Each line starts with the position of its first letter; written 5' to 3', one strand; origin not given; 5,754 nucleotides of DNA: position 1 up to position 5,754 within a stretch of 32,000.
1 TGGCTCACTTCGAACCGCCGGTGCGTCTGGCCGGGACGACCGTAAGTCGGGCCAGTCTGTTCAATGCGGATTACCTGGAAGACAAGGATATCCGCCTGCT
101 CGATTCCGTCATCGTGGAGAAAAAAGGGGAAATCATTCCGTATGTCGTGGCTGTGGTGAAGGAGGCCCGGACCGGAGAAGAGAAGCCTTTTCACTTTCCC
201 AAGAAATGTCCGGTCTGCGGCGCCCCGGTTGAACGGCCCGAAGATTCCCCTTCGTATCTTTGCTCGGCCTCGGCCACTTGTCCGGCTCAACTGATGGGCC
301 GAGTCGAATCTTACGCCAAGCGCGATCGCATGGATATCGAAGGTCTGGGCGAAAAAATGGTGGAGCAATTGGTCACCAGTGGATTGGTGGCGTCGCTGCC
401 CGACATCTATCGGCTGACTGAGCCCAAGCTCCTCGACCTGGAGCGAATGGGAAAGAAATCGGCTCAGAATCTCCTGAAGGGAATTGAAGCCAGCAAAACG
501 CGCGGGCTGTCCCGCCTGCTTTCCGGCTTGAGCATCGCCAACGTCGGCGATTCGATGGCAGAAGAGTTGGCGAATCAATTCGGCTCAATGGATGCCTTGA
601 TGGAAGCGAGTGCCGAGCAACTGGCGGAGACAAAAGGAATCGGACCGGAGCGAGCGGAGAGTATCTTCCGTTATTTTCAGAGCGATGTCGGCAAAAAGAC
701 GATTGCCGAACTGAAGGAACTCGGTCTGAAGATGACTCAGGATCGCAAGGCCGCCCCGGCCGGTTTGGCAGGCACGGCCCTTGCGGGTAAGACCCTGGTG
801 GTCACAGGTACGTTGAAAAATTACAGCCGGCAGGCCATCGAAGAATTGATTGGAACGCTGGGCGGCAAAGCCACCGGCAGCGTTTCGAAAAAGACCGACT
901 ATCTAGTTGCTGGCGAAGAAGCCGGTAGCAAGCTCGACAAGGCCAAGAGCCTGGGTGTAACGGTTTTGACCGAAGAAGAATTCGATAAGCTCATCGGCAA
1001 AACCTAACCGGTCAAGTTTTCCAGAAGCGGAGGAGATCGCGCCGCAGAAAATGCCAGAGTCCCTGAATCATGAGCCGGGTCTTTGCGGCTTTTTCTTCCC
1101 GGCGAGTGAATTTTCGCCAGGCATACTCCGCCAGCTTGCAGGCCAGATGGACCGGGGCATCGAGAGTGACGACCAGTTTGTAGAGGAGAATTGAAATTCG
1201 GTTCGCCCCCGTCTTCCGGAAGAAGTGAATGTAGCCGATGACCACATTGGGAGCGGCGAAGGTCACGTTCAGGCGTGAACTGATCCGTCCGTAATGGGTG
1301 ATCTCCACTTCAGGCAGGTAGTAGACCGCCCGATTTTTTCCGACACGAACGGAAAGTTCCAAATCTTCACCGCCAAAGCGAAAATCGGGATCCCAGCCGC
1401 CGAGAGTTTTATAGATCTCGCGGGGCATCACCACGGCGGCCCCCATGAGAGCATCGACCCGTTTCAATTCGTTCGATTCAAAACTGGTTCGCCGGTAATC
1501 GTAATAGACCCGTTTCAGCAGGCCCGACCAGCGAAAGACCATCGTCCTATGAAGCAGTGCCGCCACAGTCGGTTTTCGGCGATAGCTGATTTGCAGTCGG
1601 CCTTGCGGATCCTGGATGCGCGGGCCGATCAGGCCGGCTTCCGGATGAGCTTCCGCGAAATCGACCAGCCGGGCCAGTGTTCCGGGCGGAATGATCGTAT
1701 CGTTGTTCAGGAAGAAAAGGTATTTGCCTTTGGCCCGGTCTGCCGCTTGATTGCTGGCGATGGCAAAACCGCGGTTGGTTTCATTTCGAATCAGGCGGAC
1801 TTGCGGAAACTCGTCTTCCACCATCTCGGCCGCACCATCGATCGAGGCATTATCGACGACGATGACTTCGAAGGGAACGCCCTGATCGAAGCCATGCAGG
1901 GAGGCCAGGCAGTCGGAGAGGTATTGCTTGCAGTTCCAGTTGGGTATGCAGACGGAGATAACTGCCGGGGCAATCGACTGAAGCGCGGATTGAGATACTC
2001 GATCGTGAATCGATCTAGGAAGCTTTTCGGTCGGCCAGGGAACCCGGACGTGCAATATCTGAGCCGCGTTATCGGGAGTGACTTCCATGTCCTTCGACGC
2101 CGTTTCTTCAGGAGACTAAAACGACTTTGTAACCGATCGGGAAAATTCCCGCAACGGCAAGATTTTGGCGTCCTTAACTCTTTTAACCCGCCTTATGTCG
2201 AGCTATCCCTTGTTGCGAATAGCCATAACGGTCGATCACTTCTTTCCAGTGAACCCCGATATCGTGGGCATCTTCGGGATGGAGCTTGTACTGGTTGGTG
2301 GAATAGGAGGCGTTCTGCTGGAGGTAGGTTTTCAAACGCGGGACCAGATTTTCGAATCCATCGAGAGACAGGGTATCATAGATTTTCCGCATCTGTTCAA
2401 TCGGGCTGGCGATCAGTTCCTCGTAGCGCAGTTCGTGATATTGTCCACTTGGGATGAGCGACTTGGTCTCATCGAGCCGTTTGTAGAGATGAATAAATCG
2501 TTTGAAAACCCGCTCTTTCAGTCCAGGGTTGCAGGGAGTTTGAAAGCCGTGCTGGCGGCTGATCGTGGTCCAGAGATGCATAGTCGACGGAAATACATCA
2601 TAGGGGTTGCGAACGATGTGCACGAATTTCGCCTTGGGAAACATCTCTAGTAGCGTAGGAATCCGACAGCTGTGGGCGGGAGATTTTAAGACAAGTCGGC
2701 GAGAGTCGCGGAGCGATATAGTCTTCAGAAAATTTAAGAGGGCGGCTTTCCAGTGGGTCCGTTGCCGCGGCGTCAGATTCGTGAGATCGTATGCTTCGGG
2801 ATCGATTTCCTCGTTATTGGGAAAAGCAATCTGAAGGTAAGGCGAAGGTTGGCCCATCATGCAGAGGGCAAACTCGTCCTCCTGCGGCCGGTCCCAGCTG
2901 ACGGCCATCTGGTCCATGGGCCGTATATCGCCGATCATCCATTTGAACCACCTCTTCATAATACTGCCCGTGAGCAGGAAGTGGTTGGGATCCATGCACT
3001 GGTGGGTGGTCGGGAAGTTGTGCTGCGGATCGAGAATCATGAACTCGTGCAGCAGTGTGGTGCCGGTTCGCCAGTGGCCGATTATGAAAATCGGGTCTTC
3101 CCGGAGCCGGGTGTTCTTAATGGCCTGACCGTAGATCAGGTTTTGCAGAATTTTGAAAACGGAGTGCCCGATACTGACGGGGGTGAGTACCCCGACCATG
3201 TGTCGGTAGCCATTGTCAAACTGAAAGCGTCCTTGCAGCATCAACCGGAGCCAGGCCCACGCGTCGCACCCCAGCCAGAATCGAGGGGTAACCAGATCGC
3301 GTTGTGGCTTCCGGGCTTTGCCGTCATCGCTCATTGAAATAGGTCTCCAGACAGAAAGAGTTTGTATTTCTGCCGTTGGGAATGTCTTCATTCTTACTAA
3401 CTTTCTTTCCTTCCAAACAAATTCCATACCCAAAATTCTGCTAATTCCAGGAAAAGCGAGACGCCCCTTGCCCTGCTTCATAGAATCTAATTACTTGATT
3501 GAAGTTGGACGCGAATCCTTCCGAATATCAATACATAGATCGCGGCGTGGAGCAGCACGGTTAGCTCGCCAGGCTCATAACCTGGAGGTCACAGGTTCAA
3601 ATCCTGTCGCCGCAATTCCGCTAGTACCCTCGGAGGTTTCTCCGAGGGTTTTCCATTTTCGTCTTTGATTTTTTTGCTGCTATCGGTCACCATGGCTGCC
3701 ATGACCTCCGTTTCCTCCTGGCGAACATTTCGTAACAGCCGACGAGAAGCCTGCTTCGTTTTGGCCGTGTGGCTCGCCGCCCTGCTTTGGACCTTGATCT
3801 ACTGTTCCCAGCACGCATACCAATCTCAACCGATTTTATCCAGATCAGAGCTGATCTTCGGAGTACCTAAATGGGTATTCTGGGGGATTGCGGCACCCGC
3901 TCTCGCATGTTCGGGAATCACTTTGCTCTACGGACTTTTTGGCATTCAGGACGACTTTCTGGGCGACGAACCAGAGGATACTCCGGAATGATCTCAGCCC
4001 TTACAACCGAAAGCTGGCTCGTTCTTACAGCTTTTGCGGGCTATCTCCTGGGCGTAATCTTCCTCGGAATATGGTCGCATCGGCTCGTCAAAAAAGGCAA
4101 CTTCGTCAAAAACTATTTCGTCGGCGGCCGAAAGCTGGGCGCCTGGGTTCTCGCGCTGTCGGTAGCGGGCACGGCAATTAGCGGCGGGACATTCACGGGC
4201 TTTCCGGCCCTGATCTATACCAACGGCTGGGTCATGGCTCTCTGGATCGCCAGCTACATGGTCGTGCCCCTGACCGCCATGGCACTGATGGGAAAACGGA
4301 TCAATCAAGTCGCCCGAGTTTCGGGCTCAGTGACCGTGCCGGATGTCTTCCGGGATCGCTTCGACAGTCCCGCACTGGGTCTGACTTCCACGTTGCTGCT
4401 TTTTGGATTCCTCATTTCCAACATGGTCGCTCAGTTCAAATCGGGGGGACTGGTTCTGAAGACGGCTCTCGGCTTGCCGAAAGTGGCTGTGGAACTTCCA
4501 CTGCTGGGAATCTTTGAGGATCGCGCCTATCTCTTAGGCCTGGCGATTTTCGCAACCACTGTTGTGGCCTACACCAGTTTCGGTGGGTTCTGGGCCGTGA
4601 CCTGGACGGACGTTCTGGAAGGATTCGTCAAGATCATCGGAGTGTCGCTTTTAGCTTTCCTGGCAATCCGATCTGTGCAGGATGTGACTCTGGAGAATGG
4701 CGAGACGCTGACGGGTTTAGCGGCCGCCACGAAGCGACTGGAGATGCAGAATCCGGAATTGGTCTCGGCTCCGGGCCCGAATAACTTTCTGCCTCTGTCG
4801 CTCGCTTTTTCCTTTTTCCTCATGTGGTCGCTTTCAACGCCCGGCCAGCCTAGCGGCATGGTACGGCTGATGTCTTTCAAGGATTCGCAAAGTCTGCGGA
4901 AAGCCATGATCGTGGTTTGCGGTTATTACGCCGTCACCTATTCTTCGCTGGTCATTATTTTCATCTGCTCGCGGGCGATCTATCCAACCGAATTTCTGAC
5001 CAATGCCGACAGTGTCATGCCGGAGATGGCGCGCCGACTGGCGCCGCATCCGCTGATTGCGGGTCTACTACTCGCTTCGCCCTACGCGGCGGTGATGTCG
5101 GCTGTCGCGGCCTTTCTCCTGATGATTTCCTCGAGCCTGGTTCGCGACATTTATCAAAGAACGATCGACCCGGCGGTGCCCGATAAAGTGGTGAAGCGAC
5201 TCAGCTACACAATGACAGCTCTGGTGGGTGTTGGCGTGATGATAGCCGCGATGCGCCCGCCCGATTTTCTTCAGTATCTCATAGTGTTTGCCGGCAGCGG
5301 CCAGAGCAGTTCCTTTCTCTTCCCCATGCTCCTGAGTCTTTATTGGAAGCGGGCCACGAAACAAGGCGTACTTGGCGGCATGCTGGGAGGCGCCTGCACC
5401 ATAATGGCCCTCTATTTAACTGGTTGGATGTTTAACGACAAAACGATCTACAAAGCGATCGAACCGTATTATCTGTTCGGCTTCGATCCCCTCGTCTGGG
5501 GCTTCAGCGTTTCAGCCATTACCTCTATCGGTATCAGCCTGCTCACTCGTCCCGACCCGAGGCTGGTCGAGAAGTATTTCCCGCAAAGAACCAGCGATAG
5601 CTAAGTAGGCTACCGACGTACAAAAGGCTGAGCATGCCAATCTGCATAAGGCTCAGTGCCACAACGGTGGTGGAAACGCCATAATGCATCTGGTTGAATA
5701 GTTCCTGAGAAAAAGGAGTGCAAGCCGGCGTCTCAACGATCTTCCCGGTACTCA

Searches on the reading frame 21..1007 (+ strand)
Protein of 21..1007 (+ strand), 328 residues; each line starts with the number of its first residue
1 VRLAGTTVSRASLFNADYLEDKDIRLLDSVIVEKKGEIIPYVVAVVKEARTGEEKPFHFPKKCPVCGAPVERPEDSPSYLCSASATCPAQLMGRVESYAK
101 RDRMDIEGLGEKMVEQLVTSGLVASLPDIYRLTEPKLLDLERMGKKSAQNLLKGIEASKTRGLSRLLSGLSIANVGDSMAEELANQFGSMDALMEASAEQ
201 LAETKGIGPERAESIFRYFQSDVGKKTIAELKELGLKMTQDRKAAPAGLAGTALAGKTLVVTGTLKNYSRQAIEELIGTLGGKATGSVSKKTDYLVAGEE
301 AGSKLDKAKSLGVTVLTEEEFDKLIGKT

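Call 37: search_protein_families(library=pfam, proteins=[window:21-1007:+], max_evalue=0.00001)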
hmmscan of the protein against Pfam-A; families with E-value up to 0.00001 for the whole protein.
window:21-1007:+ (328 aa): 6 families
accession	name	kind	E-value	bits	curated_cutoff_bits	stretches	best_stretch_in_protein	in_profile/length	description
PF12826.13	HHH_2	-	7.3e-19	68.1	27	1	165-225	1-61/64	Helix-hairpin-helix motif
PF14520.12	HHH_5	-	1.2e-17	64.5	27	1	170-215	5-51/57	Helix-hairpin-helix domain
PF03120.22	DNA_ligase_OB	-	1.8e-16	60.2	32.9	1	2-53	27-78/79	NAD-dependent DNA ligase OB-fold domain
PF00533.33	BRCT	-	1.2e-14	54.8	21.3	1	253-325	5-78/78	BRCA1 C Terminus (BRCT) domain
PF12738.14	PTCB-BRCT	-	5.5e-08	33.1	22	1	260-317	4-60/63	twin BRCT domain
PF00633.29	HHH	-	2.8e-06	27.3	24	0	190-218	2-30/30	Helix-hairpin-helix motif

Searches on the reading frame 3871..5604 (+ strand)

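Call 37: search_protein_families(library=pfam, proteins=[window:3871-5604:+], max_evalue=0.00001)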
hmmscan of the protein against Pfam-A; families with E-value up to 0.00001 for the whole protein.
window:3871-5604:+ (577 aa): 1 family
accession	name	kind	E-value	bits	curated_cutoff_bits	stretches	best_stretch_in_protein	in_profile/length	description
PF00474.23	SSF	-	2.8e-57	194.9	22.8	1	82-507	1-406/406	Sodium:solute symporter family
